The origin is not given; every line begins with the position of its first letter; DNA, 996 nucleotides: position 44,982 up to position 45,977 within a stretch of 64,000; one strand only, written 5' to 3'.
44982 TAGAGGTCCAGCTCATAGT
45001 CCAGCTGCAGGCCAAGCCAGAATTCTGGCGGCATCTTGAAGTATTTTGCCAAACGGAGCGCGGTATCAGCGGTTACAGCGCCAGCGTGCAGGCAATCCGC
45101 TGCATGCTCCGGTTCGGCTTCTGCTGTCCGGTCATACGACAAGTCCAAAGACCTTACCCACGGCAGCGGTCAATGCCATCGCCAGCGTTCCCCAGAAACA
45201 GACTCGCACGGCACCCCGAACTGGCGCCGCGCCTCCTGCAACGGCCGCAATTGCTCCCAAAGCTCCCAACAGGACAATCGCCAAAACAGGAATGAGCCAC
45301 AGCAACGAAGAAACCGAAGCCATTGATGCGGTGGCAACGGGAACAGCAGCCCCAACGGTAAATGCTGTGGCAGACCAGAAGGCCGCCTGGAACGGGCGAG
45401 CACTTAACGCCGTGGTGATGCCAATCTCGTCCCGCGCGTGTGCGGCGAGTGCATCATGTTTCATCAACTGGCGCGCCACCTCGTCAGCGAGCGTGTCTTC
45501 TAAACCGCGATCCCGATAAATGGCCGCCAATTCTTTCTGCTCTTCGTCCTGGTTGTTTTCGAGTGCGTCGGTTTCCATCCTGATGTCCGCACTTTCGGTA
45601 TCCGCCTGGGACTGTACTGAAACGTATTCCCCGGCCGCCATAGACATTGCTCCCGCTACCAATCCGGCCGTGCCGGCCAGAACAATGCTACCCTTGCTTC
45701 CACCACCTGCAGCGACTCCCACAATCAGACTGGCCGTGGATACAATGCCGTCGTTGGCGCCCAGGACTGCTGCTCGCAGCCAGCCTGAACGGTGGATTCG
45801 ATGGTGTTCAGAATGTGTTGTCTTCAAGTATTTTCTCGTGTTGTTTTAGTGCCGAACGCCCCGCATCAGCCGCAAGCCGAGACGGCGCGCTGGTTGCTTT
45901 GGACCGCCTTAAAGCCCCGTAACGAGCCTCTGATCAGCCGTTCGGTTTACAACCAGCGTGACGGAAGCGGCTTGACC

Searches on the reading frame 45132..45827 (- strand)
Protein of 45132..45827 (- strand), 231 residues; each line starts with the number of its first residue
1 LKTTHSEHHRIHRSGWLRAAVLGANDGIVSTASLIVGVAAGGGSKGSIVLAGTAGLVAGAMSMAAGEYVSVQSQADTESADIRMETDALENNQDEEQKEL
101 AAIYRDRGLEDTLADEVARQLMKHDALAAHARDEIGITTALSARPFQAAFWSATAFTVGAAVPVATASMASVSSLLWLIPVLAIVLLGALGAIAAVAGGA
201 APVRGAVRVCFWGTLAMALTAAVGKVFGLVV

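Call 43: search_protein_families(library=pfam, proteins=[window:45132-45827:-], max_evalue=0.0001)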
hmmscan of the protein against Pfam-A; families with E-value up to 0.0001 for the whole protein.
window:45132-45827:- (231 aa): 1 family
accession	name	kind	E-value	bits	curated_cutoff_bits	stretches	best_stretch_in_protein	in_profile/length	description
PF01988.24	VIT1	-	5.1e-63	213.2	28.1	1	17-225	1-214/214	VIT family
